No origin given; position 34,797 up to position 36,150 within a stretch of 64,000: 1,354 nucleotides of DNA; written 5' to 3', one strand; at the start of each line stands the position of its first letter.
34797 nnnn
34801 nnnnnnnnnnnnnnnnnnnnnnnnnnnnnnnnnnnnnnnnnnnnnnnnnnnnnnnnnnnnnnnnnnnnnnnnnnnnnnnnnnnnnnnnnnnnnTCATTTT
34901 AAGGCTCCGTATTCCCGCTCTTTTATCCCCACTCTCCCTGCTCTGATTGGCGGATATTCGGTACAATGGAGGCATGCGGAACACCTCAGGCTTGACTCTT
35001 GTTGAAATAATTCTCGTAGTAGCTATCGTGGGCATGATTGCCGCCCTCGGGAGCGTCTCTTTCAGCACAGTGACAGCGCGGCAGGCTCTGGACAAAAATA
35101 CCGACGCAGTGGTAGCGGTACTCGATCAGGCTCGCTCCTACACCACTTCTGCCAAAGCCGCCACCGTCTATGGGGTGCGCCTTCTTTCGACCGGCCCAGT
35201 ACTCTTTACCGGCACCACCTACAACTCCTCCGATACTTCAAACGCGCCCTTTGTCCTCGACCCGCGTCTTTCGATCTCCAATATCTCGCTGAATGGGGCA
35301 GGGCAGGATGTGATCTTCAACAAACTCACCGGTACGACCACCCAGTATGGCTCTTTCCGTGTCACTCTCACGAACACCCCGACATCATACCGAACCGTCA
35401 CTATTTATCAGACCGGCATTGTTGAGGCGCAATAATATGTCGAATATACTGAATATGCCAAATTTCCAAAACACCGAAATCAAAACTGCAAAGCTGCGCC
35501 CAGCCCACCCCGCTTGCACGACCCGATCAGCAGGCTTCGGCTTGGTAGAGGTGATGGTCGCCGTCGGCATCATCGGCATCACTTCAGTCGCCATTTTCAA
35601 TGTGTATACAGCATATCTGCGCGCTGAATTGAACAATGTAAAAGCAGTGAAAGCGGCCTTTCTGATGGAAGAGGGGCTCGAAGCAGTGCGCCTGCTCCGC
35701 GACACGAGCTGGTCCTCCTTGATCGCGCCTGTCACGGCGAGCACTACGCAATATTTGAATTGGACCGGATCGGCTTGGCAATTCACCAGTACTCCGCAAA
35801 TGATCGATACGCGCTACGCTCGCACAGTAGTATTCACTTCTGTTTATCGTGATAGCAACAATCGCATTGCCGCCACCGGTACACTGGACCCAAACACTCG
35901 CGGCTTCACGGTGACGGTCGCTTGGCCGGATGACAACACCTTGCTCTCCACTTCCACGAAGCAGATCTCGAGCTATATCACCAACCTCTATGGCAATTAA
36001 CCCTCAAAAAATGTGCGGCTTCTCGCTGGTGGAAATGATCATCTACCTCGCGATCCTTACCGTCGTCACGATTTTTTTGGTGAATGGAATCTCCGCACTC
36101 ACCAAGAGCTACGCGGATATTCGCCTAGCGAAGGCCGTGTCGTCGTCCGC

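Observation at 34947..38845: Type IV pilin-like operon ending in a 775-aa LVIVD beta-propeller surface protein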

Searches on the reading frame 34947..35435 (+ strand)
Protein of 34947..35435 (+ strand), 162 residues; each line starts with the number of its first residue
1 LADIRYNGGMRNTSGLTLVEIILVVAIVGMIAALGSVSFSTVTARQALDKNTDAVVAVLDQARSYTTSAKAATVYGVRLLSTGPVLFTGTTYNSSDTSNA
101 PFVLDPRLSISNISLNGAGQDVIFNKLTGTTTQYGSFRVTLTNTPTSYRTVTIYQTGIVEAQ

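Call 3: search_protein_families(library=pfam, proteins=[window:34947-35435:+], max_evalue=1)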
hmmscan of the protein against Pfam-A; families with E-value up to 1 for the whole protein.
window:34947-35435:+ (162 aa): 2 families
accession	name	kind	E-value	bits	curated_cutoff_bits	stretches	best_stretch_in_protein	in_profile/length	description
PF07963.17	N_methyl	-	0.00019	21.3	21.2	1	10-34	1-25/27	Prokaryotic N-terminal methylation motif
PF00146.26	NADHdh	-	0.0033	17.3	27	1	8-48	128-168/298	NADH dehydrogenase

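Call 4: search_protein_families(library=ncbifam, proteins=[window:34947-35435:+], max_evalue=1)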
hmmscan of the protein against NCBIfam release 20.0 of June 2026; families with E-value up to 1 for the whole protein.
window:34947-35435:+ (162 aa): 9 families
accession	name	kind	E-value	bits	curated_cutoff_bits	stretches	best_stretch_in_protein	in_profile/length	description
TIGR01708.2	typeII_sec_gspH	equivalog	4.9e-06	26.6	80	1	14-67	2-55/169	type II secretion system minor pseudopilin GspH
NF007800.0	PRK10506.1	equivalog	1.9e-05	24.6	158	1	9-108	4-103/163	prepilin peptidase-dependent protein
TIGR02596.1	TIGR02596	subfamily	3.3e-05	24.1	70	1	17-81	2-64/196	Verru_Chthon cassette protein D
NF041775.1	typeIV_PilA_Myxo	equivalog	0.00028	20.9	400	1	11-57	9-54/214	type IV pilin protein PilA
TIGR02532.1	IV_pilin_GFxxxE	domain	0.0014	18.3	16.3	1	14-35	2-23/24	prepilin-type N-terminal cleavage/methylation domain-containing protein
TIGR01710.1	typeII_sec_gspG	equivalog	0.0024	17.9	88.85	1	15-62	2-48/134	type II secretion system major pseudopilin GspG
NF007862.0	PRK10574.1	equivalog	0.0036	17.4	138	1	10-52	1-43/145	prepilin peptidase-dependent pilin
NF047827.1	T3SSXpsH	equivalog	0.018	14.8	160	1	15-67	2-54/145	type II secretion system protein XpsH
TIGR01707.1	gspI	equivalog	0.24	11.9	44.35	1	15-67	1-54/101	type II secretion system minor pseudopilin GspI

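Call 32: search_solved_structures(query=A3, max_evalue=1)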
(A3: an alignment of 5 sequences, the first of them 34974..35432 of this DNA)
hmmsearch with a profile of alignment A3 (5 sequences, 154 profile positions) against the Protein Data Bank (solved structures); distinct sequences matched with E-value up to 1: 24.
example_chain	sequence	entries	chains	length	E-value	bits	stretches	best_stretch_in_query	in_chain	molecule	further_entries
9egp_A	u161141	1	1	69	4.4e-07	33.4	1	5-38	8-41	Geopilin domain 1 protein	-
7tgg_A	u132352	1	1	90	6.1e-07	32.9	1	5-38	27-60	Geopilin domain 1 protein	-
9laa_A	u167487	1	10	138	6.4e-07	32.9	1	1-80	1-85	Type IV pilin protein PilA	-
2m7g_A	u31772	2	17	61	2.3e-05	27.8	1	8-38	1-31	Geopilin domain 1 protein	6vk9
8tj2_C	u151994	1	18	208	4.3e-05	26.9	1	8-49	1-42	Type IV major pilin protein PilA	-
9lab_B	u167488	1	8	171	9.4e-05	25.8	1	1-48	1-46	MSHA major pilin subunit MshA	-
8p3b_A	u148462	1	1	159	0.0013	22.2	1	8-40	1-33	Fimbrial protein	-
2hi2_A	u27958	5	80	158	0.0014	22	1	8-40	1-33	Fimbrial protein | PilA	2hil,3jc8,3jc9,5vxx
8tob_GA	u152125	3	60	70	0.0014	22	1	9-42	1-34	Fimbrial protein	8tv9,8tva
6xxe_A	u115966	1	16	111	0.0014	22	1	8-62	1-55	Uncharacterized protein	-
1ay2_A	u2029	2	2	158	0.0014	22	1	8-40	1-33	TYPE 4 PILIN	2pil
8pfb_G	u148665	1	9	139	0.0017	21.7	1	8-51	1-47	Type IV pilin PilE1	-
8qqj_J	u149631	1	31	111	0.0025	21.2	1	8-61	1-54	Type IV narrow pilus major component PilA5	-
5kua_A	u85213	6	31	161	0.0026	21.2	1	8-40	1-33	pilin | Neisseria meningitidis PilE variant SB-GATDH | Neisseria meningitidis PilE, SB-DATDH variant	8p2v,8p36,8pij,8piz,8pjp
1oqw_A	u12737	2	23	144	0.0031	20.9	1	8-39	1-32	Fimbrial protein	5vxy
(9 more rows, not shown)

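Call 74: search_solved_structures(query=A7, max_evalue=1)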
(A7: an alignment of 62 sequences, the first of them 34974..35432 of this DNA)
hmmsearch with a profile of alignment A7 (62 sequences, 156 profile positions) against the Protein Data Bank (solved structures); distinct sequences matched with E-value up to 1: 22.
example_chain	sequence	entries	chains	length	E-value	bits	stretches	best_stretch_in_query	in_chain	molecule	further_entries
9egp_A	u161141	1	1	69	2.3e-09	40.7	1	2-44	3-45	Geopilin domain 1 protein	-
7tgg_A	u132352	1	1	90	2.8e-09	40.4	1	3-59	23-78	Geopilin domain 1 protein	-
2m7g_A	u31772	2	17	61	7.4e-07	32.5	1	10-60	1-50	Geopilin domain 1 protein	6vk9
9laa_A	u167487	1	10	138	7.7e-07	32.4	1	3-64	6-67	Type IV pilin protein PilA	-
8tj2_C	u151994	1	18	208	8.5e-06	29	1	10-58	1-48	Type IV major pilin protein PilA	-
9lab_B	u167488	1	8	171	4.8e-05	26.6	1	5-40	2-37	MSHA major pilin subunit MshA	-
1oqw_A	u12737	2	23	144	6.5e-05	26.2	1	10-49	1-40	Fimbrial protein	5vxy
6gv9_A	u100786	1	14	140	7e-05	26.1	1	10-47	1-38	Prepilin peptidase-dependent protein D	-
8tob_GA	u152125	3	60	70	0.00023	24.4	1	11-48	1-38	Fimbrial protein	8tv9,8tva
8p3b_A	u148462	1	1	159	0.00028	24.1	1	10-44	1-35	Fimbrial protein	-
2hi2_A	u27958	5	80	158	0.0003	24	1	10-44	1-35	Fimbrial protein | PilA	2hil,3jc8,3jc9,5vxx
6xxe_A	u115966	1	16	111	0.00031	24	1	10-59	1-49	Uncharacterized protein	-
8tum_e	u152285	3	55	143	0.00031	24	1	10-126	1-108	Type IV major pilin protein PilA | Pilin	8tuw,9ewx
8pfb_G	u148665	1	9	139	0.00031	24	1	10-54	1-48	Type IV pilin PilE1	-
1ay2_A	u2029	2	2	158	0.00031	23.9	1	10-44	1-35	TYPE 4 PILIN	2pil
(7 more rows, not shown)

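Call 77: search_protein_families(library=ncbifam, alignment_id=A7, max_evalue=0.01)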
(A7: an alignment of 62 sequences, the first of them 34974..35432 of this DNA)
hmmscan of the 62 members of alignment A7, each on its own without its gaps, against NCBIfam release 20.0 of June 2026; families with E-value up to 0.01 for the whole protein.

A. member 1, window:34974-35432:+ (153 aa): 7 families
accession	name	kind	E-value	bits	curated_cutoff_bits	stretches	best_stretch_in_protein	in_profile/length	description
TIGR01708.2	typeII_sec_gspH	equivalog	4.2e-06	26.9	80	1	5-58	2-55/169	type II secretion system minor pseudopilin GspH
TIGR02596.1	TIGR02596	subfamily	2.2e-05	24.6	70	1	8-72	2-64/196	Verru_Chthon cassette protein D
NF007800.0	PRK10506.1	equivalog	3.5e-05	23.7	158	1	1-99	5-103/163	prepilin peptidase-dependent protein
NF041775.1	typeIV_PilA_Myxo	equivalog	0.00061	19.8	400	1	5-48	11-54/214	type IV pilin protein PilA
TIGR02532.1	IV_pilin_GFxxxE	domain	0.0013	18.5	16.3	1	5-26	2-23/24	prepilin-type N-terminal cleavage/methylation domain-containing protein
TIGR01710.1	typeII_sec_gspG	equivalog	0.0018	18.3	88.85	1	6-53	2-48/134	type II secretion system major pseudopilin GspG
NF007862.0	PRK10574.1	equivalog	0.0032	17.6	138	1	1-43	1-43/145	prepilin peptidase-dependent pilin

B. families by the number of members that match (of 62 scanned): 23 families
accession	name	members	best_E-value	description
TIGR01708.2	typeII_sec_gspH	58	4.6e-11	type II secretion system minor pseudopilin GspH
NF007800.0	PRK10506.1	57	2.2e-08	prepilin peptidase-dependent protein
TIGR02532.1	IV_pilin_GFxxxE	54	5.5e-08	prepilin-type N-terminal cleavage/methylation domain-containing protein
NF041013.1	T4P_ComGE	50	3.4e-08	competence type IV pilus minor pilin ComGE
TIGR02596.1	TIGR02596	40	2.6e-07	Verru_Chthon cassette protein D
NF007862.0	PRK10574.1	39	3.8e-07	prepilin peptidase-dependent pilin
NF040982.1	ComGD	35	3.7e-08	competence type IV pilus minor pilin ComGD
TIGR01710.1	typeII_sec_gspG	33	1.2e-06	type II secretion system major pseudopilin GspG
NF041775.1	typeIV_PilA_Myxo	28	1.3e-07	type IV pilin protein PilA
NF040999.1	pilin_ComGC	24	5.1e-06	competence type IV pilus major pilin ComGC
NF047827.1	T3SSXpsH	20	3.7e-05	type II secretion system protein XpsH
NF041002.1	pilin_ComGF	19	0.00015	competence type IV pilus minor pilin ComGF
TIGR01707.1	gspI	8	2.3e-05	type II secretion system minor pseudopilin GspI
TIGR01711.1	gspJ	5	0.00023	type II secretion system minor pseudopilin GspJ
TIGR02599.1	TIGR02599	4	0.00041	Verru_Chthon cassette protein C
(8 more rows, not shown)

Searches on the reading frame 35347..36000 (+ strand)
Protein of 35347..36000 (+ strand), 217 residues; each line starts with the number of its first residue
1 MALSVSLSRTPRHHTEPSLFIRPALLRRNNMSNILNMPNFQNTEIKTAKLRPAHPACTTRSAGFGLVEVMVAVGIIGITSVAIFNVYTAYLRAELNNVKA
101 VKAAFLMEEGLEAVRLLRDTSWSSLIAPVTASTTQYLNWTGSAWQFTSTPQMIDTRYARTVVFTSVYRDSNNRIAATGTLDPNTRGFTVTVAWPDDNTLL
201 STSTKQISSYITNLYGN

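Call 3: search_protein_families(library=pfam, proteins=[window:35347-36000:+], max_evalue=1)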
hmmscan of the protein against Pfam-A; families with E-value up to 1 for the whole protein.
window:35347-36000:+ (217 aa): 1 family
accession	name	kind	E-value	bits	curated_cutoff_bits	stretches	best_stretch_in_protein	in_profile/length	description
PF07963.17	N_methyl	-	8.8e-05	22.4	21.2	1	60-83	3-26/27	Prokaryotic N-terminal methylation motif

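Call 4: search_protein_families(library=ncbifam, proteins=[window:35347-36000:+], max_evalue=1)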
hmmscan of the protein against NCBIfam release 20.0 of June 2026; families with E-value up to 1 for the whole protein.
window:35347-36000:+ (217 aa): 10 families
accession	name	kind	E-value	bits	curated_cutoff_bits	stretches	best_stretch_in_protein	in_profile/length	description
NF007862.0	PRK10574.1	equivalog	0.00061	19.9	138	1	60-92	3-35/145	prepilin peptidase-dependent pilin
TIGR02523.1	type_IV_pilV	equivalog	0.0019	18.7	52.2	1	62-132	2-72/139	type IV pilus modification protein PilV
TIGR02532.1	IV_pilin_GFxxxE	domain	0.0078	16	16.3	1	62-83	2-23/24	prepilin-type N-terminal cleavage/methylation domain-containing protein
NF041775.1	typeIV_PilA_Myxo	equivalog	0.012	15.6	400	1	59-99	8-49/214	type IV pilin protein PilA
NF008006.0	PRK10735.1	equivalog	0.016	13.6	513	1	30-115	353-436/481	metalloprotease TldD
TIGR01708.2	typeII_sec_gspH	equivalog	0.018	15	80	1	62-84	2-24/169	type II secretion system minor pseudopilin GspH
TIGR01711.1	gspJ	equivalog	0.02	14.7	64.85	1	62-110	1-47/192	type II secretion system minor pseudopilin GspJ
NF007848.0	PRK10557.1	equivalog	0.046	13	120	1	58-102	7-51/192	prepilin peptidase-dependent protein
NF007800.0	PRK10506.1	equivalog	0.14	12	158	1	58-113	5-61/163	prepilin peptidase-dependent protein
TIGR01707.1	gspI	equivalog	0.23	12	44.35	1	63-94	1-32/101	type II secretion system minor pseudopilin GspI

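Call 33: search_solved_structures(query=A4, max_evalue=1)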
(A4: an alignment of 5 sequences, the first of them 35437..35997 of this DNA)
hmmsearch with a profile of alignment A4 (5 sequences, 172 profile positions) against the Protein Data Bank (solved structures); distinct sequences matched with E-value up to 1: 5.
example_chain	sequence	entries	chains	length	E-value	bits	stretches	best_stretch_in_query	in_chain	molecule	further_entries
9laa_A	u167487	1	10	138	0.0041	20.2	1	9-53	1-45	Type IV pilin protein PilA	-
7tgg_A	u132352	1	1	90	0.052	16.6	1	11-47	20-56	Geopilin domain 1 protein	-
9egp_A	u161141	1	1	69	0.11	15.5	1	12-47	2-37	Geopilin domain 1 protein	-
7zlv_i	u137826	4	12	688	0.83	12.7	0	123-153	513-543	Probable central straight fiber | Straight fiber protein pb4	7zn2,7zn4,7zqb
2igg_A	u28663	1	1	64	0.86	12.6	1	87-148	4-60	PROTEIN G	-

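Call 75: search_solved_structures(query=A8, max_evalue=1)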
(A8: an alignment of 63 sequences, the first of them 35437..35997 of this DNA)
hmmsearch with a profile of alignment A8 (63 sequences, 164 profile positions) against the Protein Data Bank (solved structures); distinct sequences matched with E-value up to 1: 7.
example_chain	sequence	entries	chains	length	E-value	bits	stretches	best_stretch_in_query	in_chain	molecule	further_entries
9laa_A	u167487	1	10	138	0.00071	22.8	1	1-44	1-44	Type IV pilin protein PilA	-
9egp_A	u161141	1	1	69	0.00099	22.3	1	5-47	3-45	Geopilin domain 1 protein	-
7tgg_A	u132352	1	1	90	0.0064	19.7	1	5-41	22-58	Geopilin domain 1 protein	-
6gq1_P2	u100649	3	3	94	0.52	13.5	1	48-80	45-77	60S ribosomal protein L12-A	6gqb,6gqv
3sok_A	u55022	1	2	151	0.69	13.1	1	13-46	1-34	Fimbrial protein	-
4v4b_BK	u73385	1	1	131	0.85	12.8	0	49-80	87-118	60S ribosomal protein L12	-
4v7h_BK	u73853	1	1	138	0.96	12.6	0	49-80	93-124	60S ribosomal protein L12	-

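Call 78: search_protein_families(library=ncbifam, alignment_id=A8, max_evalue=0.01)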
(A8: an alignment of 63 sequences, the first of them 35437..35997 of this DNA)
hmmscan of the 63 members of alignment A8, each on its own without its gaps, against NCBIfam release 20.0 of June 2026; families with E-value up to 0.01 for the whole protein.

A. member 1, window:35437-35997:+ (187 aa): 4 families
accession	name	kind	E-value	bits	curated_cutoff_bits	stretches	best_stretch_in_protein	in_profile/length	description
NF007862.0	PRK10574.1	equivalog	0.00047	20.3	138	1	30-62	3-35/145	prepilin peptidase-dependent pilin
TIGR02523.1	type_IV_pilV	equivalog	0.0028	18.1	52.2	1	32-103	2-73/139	type IV pilus modification protein PilV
TIGR02532.1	IV_pilin_GFxxxE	domain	0.0064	16.3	16.3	1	32-53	2-23/24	prepilin-type N-terminal cleavage/methylation domain-containing protein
NF041775.1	typeIV_PilA_Myxo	equivalog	0.0087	16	400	0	29-69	8-49/214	type IV pilin protein PilA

B. families by the number of members that match (of 63 scanned): 19 families
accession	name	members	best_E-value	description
NF041013.1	T4P_ComGE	26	4e-07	competence type IV pilus minor pilin ComGE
TIGR02523.1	type_IV_pilV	25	3.2e-07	type IV pilus modification protein PilV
TIGR02532.1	IV_pilin_GFxxxE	23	4.8e-05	prepilin-type N-terminal cleavage/methylation domain-containing protein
TIGR01707.1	gspI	11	0.00017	type II secretion system minor pseudopilin GspI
NF007862.0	PRK10574.1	10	8.9e-05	prepilin peptidase-dependent pilin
NF047828.1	T3SSXpsI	7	1.6e-05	type II secretion system protein XpsI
NF007848.0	PRK10557.1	7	0.0016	prepilin peptidase-dependent protein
NF007800.0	PRK10506.1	4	0.0014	prepilin peptidase-dependent protein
NF007660.0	PRK10332.1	4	0.0014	prepilin-type N-terminal cleavage/methylation domain-containing protein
TIGR02598.1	TIGR02598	3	6.8e-06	Verru_Chthon cassette protein B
TIGR01711.1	gspJ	2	0.00011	type II secretion system minor pseudopilin GspJ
NF038303.1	EPS_HpsB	2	0.0015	hormogonium polysaccharide secretion pseudopilin HpsB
NF041002.1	pilin_ComGF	2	0.0017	competence type IV pilus minor pilin ComGF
TIGR02596.1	TIGR02596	1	0.00041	Verru_Chthon cassette protein D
TIGR02599.1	TIGR02599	1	0.00092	Verru_Chthon cassette protein C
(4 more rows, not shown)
